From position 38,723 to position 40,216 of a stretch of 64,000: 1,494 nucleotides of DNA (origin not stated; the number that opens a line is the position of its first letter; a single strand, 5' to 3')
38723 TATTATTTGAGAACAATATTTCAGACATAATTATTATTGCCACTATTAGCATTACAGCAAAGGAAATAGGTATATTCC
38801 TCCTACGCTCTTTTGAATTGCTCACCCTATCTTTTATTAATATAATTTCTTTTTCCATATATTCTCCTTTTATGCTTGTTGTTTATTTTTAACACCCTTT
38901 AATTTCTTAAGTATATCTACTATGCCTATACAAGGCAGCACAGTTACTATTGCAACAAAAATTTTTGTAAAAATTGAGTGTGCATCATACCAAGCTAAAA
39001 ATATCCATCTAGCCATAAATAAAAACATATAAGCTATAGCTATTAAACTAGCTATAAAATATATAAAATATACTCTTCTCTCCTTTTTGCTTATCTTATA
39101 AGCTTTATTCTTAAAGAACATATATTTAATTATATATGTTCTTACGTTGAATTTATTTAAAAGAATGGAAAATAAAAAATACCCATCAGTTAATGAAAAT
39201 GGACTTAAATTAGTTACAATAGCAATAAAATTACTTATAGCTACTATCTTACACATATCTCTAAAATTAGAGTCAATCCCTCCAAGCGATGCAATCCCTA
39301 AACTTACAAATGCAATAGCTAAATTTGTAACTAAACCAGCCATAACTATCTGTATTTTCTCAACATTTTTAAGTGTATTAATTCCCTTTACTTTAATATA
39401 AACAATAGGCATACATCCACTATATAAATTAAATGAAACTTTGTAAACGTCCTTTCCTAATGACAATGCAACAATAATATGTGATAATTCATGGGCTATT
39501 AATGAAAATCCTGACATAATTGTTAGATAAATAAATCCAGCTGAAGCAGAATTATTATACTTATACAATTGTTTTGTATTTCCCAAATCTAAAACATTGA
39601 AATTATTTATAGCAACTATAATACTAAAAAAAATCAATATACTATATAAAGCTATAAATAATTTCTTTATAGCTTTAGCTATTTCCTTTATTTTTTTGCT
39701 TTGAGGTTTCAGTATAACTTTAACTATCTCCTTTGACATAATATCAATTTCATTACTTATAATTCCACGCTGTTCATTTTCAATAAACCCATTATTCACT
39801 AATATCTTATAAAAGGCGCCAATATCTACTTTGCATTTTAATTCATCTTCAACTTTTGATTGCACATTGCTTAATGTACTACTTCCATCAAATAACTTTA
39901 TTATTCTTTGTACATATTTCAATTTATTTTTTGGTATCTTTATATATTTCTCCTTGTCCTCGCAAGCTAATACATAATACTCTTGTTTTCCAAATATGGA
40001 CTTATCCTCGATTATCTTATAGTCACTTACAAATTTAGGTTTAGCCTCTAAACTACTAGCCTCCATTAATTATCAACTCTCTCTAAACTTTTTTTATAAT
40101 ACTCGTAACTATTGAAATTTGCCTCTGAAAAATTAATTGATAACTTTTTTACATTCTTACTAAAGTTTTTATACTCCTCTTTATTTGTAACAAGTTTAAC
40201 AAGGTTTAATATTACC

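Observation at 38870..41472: Translationally coupled rSAM/SPASM maturase and M50 intramembrane-type metalloprotease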

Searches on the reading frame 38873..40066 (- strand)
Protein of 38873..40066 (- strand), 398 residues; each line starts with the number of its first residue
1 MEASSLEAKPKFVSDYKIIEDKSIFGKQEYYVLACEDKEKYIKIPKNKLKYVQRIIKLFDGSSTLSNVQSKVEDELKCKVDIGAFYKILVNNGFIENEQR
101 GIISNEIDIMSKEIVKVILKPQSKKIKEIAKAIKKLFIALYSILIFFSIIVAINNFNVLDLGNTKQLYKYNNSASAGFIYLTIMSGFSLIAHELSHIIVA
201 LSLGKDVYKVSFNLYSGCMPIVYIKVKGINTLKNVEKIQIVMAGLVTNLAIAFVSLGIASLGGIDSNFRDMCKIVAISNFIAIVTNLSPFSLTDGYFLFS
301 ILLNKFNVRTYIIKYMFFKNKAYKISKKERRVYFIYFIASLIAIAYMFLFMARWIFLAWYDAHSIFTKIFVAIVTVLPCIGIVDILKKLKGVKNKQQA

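Call 4: search_protein_families(library=pfam, max_evalue=0.01, proteins=[window:38873-40066:-])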
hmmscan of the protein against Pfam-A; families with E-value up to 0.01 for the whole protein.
window:38873-40066:- (398 aa): 0 families

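Call 5: search_protein_families(library=ncbifam, max_evalue=0.01, proteins=[window:38873-40066:-])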
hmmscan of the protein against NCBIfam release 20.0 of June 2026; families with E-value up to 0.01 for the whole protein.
window:38873-40066:- (398 aa): 2 families
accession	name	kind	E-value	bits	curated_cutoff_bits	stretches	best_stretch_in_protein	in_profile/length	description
NF041824.1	daptide_HExxH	equivalog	1.7e-14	53.7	300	1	35-377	22-363/379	daptide biosynthesis intramembrane metalloprotease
NF058609.1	RiPP_HExxH_LiaK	equivalog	1.9e-09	37.6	225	1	108-299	26-208/246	YydH/LiaK family epipeptide maturation metalloprotease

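Call 8: find_homologous_proteins(query=window:38873-40066:-)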
Query window:38873-40066:- (398 aa): 2 proteins with E <= 0.001 among 7392 candidates.
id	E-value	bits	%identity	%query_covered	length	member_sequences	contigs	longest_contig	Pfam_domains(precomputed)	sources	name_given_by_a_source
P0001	1.2e-242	823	98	100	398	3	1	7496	-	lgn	-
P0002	2.4e-54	203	37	87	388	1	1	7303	PF02163.29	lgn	-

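Call 10: find_encoding_contigs(protein=P0002, flank=10000)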
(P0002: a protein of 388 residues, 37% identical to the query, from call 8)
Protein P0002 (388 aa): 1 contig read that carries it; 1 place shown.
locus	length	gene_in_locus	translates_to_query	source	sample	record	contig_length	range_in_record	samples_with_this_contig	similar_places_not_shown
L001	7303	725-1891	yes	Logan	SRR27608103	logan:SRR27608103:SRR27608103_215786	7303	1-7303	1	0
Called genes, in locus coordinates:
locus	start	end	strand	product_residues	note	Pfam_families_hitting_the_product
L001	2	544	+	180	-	?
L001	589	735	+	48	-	-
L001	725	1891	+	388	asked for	PF02163:Peptidase_M50 (faint)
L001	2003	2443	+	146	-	PF04397:LytTR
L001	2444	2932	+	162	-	-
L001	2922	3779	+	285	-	PF00005:ABC_tran, PF13304:AAA_21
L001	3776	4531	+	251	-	PF12698:ABC2_membrane_3, PF01061:ABC2_membrane (weak)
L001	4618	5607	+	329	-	PF00356:LacI, PF13407:Peripla_BP_4 (weak), PF00532:Peripla_BP_1, PF13377:Peripla_BP_3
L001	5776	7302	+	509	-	?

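Call 11: find_encoding_contigs(protein=P0001, flank=10000)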
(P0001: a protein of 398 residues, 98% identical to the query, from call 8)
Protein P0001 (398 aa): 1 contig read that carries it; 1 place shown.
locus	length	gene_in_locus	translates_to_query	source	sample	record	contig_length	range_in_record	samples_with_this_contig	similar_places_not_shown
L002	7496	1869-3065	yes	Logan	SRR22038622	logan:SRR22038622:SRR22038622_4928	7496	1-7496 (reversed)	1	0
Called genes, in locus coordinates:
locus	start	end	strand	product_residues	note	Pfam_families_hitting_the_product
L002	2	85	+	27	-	?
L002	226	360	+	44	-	-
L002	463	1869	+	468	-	PF04055:Radical_SAM, PF13353:Fer4_12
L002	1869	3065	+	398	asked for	-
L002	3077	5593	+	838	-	PF12704:MacB_PCD (faint), PF02687:FtsX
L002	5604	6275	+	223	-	PF02463:SMC_N (weak), PF00005:ABC_tran, PF13175:AAA_15 (faint), PF13555:AAA_29 (weak)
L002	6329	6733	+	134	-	PF00364:Biotin_lipoyl, PF25917:BSH_RND (faint), PF25997:BSH_YhbJ (weak)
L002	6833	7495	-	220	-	?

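Call 28: search_protein_families(library=pfam, max_evalue=10, proteins=[window:38873-40066:-])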
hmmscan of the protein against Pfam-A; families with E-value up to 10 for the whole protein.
window:38873-40066:- (398 aa): 3 families
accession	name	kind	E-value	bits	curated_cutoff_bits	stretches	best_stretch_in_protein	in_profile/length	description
PF02559.22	CarD_TRCF_RID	-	0.22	12.1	23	1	20-56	21-57/57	CarD-like/TRCF RID domain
PF13398.12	Peptidase_M50B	-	0.28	11.3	26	1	183-210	19-46/201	Peptidase M50B-like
PF02163.28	Peptidase_M50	-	0.36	10.6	27.2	2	182-259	3-100/221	Peptidase family M50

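Call 37: find_related_loci(query=A3, collection=genome_contigs, flank=10000)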
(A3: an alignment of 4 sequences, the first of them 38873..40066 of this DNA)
Query A3 (398 aa) in genome_contigs; peptide patterns used: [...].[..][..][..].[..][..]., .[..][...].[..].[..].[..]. (x = any residue, [..] = any of these).
104 stretches matched a pattern, but none encodes a relative of the query by tblastn (E <= 1e-3).

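Call 38: search_protein_representatives(protein=window:38873-40066:-)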
Query: 398 residues. Proteins with E-value up to 0.001 (for the whole library): 540; up to 1e-10: 209; up to 1e-30: 9. The best 150 are listed.
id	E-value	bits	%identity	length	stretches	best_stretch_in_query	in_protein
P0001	4.0e-243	822.7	98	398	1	1-398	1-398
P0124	4.6e-69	250.0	39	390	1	7-388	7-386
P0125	4.4e-65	236.9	35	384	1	10-390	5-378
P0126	5.3e-62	226.8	36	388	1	8-353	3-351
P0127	1.8e-53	198.7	37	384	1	8-358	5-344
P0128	9.9e-45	170.0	29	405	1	9-374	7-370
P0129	2.0e-37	146.0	30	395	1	26-355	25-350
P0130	2.1e-34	136.0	28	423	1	28-394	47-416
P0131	2.7e-32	129.1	27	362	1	13-356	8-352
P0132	2.7e-29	119.2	27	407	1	16-391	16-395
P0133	2.9e-29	119.1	28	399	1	26-380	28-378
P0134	3.0e-29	119.0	28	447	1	31-358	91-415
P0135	7.1e-29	117.8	30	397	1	25-377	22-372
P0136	9.3e-29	117.4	30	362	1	7-356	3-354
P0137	1.9e-28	116.4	27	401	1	27-354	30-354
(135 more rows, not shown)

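Call 42: find_encoding_contigs(protein=P0124, flank=10000, max_places=1)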
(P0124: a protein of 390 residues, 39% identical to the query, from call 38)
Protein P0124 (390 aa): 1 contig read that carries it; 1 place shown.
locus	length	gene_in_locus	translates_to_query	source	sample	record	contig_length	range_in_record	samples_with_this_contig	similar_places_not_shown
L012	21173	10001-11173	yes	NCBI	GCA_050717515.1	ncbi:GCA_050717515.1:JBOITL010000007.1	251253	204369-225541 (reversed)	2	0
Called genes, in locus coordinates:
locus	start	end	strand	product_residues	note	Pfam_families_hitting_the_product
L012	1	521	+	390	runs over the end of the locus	PF00390:malic, PF03949:Malic_M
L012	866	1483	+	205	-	PF13240:Zn_Ribbon_1 (weak)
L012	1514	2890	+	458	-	PF14266:YceG_bac, PF00089:Trypsin, PF13365:Trypsin_2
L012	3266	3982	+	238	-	PF00072:Response_reg, PF00486:Trans_reg_C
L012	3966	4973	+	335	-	PF02518:HATPase_c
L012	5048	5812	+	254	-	PF00005:ABC_tran, PF13304:AAA_21 (faint)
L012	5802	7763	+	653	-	PF02687:FtsX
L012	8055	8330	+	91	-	PF08765:Mor (weak)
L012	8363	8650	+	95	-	PF10852:DUF2651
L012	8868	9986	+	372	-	-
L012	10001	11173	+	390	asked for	-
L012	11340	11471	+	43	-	-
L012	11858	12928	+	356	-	PF01551:Peptidase_M23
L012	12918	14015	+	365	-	PF01551:Peptidase_M23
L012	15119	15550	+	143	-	PF00005:ABC_tran (weak)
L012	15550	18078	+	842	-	PF02687:FtsX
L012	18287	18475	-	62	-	-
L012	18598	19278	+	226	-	PF02463:SMC_N (faint), PF13476:AAA_23 (faint), PF00005:ABC_tran, PF13304:AAA_21 (faint)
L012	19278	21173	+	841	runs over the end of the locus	PF02687:FtsX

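Call 53: search_protein_families(library=ncbifam, alignment_id=A6, max_evalue=0.001)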
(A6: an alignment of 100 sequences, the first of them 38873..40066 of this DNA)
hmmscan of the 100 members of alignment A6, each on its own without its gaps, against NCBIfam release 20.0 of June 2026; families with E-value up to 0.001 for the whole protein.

A. member 1, window:38873-40066:- (398 aa): 2 families
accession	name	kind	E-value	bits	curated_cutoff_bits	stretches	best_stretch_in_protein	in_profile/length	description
NF041824.1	daptide_HExxH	equivalog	1.7e-14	53.7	300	1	35-377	22-363/379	daptide biosynthesis intramembrane metalloprotease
NF058609.1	RiPP_HExxH_LiaK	equivalog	1.9e-09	37.6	225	1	108-299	26-208/246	YydH/LiaK family epipeptide maturation metalloprotease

B. families by the number of members that match (of 100 scanned): 5 families
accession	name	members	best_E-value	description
NF041824.1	daptide_HExxH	99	1.4e-34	daptide biosynthesis intramembrane metalloprotease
NF058609.1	RiPP_HExxH_LiaK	96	2.1e-18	YydH/LiaK family epipeptide maturation metalloprotease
TIGR00054.1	TIGR00054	1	7.7e-07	RIP metalloprotease RseP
NF047405.1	SensHisKinSapS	1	7.7e-05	two-component system sensor histidine kinase SapS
NF002015.0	PRK00819.1-5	1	0.00035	RNA 2'-phosphotransferase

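Call 54: search_protein_families(library=pfam, alignment_id=A6, max_evalue=0.01)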
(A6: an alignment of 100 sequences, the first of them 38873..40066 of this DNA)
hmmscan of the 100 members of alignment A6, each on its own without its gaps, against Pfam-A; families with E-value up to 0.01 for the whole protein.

A. member 1, window:38873-40066:- (398 aa): 0 families

B. families by the number of members that match (of 100 scanned): 8 families
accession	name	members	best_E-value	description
PF02163.28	Peptidase_M50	94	1.2e-11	Peptidase family M50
PF13398.12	Peptidase_M50B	4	2e-05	Peptidase M50B-like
PF05402.18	PqqD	1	0.001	Coenzyme PQQ synthesis protein D (PqqD)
PF03094.20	Mlo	1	0.0024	Mlo family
PF06401.16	Alpha-2-MRAP_C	1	0.0052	Alpha-2-macroglobulin RAP, C-terminal domain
PF00410.24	Ribosomal_S8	1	0.0055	Ribosomal protein S8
PF24064.2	HTH_NPRL3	1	0.0059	GATOR1 complex protein NPRL3, C-terminal HTH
PF17090.10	Ytca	1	0.0077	YtcA family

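Call 56: predict_structure(alignment_id=A5)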
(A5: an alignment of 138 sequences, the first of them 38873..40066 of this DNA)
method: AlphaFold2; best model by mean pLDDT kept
length: 398 residues; sequences in the alignment: 138
mean_pLDDT: 92.7   pTM: 0.90
mean pLDDT of the five models: 92.7, 91.4, 91.3, 91.1, 91.0
residues with pLDDT >= 90: 311; 70-90: 78; 50-70: 8; < 50: 1
segments of 3 or more residues with pLDDT < 50: none
pLDDT, mean of each block of 10 residues (from residue 1): 79 97 90 95 95 98 98 97 95 89 78 96 98 98 98 94 91 94 95 98 98 92 96 97 98 98 96 96 91 93 90 85 87 91 91 92 92 88 86 74
secondary structure, 60 per line:
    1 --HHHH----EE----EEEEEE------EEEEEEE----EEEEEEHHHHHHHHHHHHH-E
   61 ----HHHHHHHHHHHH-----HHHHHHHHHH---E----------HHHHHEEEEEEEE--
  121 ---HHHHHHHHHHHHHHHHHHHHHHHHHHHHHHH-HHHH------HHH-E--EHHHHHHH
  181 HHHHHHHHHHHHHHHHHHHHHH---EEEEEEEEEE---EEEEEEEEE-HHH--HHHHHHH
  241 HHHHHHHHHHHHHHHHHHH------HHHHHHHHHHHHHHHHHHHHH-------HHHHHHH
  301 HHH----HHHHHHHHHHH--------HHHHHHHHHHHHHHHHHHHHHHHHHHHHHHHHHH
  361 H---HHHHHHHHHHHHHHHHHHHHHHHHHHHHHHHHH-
elements in order: H3-6 E17-22 E29-35 E40-45 H46-58 H65-76 H82-91 H106-110 E111-118 H124-154 H156-159 H174-202 E206-215 E219-227 H234-259 H266-286 H294-303 H308-318 H327-361 H365-397

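Call 58: fold_search(model_id=the predicted structure, library=pdb)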
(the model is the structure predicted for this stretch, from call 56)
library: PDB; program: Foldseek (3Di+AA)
matches with E <= 10: 205; with E <= 0.001: 0
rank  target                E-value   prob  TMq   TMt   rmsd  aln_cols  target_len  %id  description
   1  3b4r_A                3.5e-02  0.99  0.24  0.40   8.3       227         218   18  Site-2 Protease from Methanocaldococcus jannaschii (released 2008-01-15)
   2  3dyt                  2.2e-01  0.11  0.12  0.14  30.0       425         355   10  Crystal structure of Snx9PX-BAR (230-595), C2221 (released 2008-09-16)
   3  3b4r_B                4.6e-01  0.60  0.23  0.39  12.5       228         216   17  Site-2 Protease from Methanocaldococcus jannaschii (released 2008-01-15)
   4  8itl_R                5.1e-01  0.09  0.12  0.15  22.2       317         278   11  Cryo-EM structure of GIPR splice variant 1 (SV1) in complex with Gs protein (released 2023-10-18)
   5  8i3c_A                6.8e-01  0.06  0.12  0.10  27.1       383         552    9  Cryo-EM structure of abscisic acid transporter AtABCG25 with CHS (released 2023-09-13)
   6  4akv_A                6.8e-01  0.06  0.11  0.13  28.8       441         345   10  Crystal structure of human sorting nexin 33 (SNX33) (released 2012-08-01)
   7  7ezh_D                9.1e-01  0.07  0.11  0.14  23.7       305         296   11  Cryo-EM structure of an activated Cholecystokinin A receptor (CCKAR)-Gi complex (released 2021-08-25)
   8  7ra3_R                1.4e+00  0.13  0.16  0.16  23.5       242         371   15  cryo-EM of human Gastric inhibitory polypeptide receptor GIPR bound to GIP (released 2022-04-13)
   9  7dys_A                1.4e+00  0.09  0.13  0.14  23.7       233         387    9  CryoEM structure of full length mouse TRPML2 (released 2022-03-23)
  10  8wd6_B                1.6e+00  0.08  0.16  0.14  12.9       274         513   10  Cryo-EM structure of the ABCG25 (released 2023-09-27)
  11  7xw5_R                1.6e+00  0.08  0.14  0.11  19.3       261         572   10  TSHR-thyroid stimulating hormone-Gs-ML109 complex (released 2022-08-24)
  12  2v0o_A                1.6e+00  0.06  0.10  0.14  32.2       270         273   10  FCHO2 F-BAR domain (released 2007-06-26)
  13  2raj                  1.6e+00  0.04  0.13  0.13  30.5       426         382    9  SO4 bound PX-BAR membrane remodeling unit of Sorting Nexin 9 (released 2007-12-11)
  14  5c6n                  1.7e+00  0.06  0.13  0.12  25.4       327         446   12  protein A (released 2015-09-23)
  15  8bff_A                1.8e+00  0.05  0.12  0.15  17.8       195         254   12  Human PPARgamma in complex with MINCH bound to the AF-2 sub-pocket (released 2023-03-08)
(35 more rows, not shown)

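Call 74: find_encoding_contigs(protein=P0129, flank=8000, max_places=1)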
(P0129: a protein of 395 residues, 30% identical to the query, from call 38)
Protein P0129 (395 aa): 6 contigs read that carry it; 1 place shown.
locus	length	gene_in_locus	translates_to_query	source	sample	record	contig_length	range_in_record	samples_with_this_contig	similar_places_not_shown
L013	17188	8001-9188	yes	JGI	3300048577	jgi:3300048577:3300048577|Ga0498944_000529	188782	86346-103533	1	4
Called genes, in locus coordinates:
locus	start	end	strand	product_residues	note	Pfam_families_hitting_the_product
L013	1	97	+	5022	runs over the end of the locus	PF00109:ketoacyl-synt, PF02801:Ketoacyl-synt_C, PF16197:KAsynt_C_assoc, PF22621:CurL-like_PKS_C, PF21089:PKS_DH_N, PF14765:PS-DH, PF00106:adh_short, PF08659:KR, +12 more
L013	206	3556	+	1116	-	PF00501:AMP-binding, PF13193:AMP-binding_C, PF00550:PP-binding, PF00668:Condensation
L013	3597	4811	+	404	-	PF07690:MFS_1, PF12832:MFS_1_like, PF13347:MFS_2 (weak), PF07690:MFS_1 (weak)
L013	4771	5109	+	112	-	PF00550:PP-binding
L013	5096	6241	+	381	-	-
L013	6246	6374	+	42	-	-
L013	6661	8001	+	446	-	PF04055:Radical_SAM, PF13353:Fer4_12 (weak), PF13186:SPASM (faint)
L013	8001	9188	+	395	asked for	-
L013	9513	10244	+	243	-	PF02525:Flavodoxin_2 (weak), PF03358:FMN_red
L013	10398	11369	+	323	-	PF07833:Cu_amine_oxidN1, PF00963:Cohesin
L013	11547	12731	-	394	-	PF17785:PUA_3, PF10672:Methyltrans_SAM, PF02475:TRM5-TYW2_MTfase, PF03602:Cons_hypoth95, PF13847:Methyltransf_31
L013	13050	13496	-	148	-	PF00892:EamA, PF03151:TPT (weak)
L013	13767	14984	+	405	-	PF05977:MFS_3, PF07690:MFS_1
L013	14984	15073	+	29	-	-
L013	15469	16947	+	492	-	PF09547:SpoIVA_ATPase, PF20438:SpoIVA_middle, PF20439:SpoIVA_C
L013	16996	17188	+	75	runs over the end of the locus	-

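Call 75: find_encoding_contigs(protein=P0131, flank=8000, max_places=1)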
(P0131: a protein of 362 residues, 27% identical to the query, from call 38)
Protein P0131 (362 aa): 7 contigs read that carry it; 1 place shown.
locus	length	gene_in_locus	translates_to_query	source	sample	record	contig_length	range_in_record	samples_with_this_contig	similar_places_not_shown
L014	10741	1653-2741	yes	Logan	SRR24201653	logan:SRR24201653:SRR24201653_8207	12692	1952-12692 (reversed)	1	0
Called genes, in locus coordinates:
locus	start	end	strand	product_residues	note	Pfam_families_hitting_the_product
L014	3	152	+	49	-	?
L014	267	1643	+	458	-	PF04055:Radical_SAM, PF13186:SPASM (weak)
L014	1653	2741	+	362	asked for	-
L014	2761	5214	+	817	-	PF02687:FtsX, PF12704:MacB_PCD, PF02687:FtsX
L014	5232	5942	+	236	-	PF02463:SMC_N (faint), PF00005:ABC_tran, PF13304:AAA_21 (faint)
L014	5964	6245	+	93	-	PF00550:PP-binding (weak)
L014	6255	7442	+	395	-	PF00109:ketoacyl-synt, PF02801:Ketoacyl-synt_C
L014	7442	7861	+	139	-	PF13279:4HBT_2 (weak)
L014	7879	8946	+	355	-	-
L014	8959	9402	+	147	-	PF22817:ApeP-like, PF07977:FabA, PF22818:ApeI-like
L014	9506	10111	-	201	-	PF00702:Hydrolase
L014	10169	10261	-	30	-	-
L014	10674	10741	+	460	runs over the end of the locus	PF00682:HMGL-like, PF02436:PYC_OADA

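Call 77: search_protein_families(library=pfam, max_evalue=10, proteins=[L012:8868-9983:+, L013:5096-6238:+, L014:7879-8943:+])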
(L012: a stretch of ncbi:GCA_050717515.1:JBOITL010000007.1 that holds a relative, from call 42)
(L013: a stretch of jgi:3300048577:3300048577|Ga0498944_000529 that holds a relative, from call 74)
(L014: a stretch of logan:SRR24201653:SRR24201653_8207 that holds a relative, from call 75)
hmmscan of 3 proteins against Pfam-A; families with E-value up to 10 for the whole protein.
L012:8868-9983:+ (372 aa): 0 families

L013:5096-6238:+ (381 aa): 2 families
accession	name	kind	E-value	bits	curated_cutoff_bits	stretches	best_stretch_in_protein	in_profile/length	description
PF16169.10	DUF4872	-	0.0003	21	28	1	207-368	26-173/173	Domain of unknown function (DUF4872)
PF14399.12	BtrH_N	-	0.00072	20.2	29.7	1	26-121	4-98/134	Butirosin biosynthesis protein H, N-terminal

L014:7879-8943:+ (355 aa): 1 family
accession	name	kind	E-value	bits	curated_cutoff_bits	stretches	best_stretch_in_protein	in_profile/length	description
PF13723.12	Ketoacyl-synt_2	-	0.011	15.7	25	1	81-178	52-151/223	Beta-ketoacyl synthase, N-terminal domain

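Call 78: search_protein_families(library=ncbifam, max_evalue=1, proteins=[L012:8868-9983:+, L013:5096-6238:+])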
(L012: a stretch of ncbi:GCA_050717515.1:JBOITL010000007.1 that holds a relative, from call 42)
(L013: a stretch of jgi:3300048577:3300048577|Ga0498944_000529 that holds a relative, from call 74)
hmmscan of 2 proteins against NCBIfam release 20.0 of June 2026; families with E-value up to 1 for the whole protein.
L012:8868-9983:+ (372 aa): 0 families

L013:5096-6238:+ (381 aa): 1 family
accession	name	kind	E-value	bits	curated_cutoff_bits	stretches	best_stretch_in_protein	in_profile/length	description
NF053550.1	DarH_acyl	equivalog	4.9e-07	29.2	300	2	191-368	163-324/325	BtrH-related acyltransferase DarH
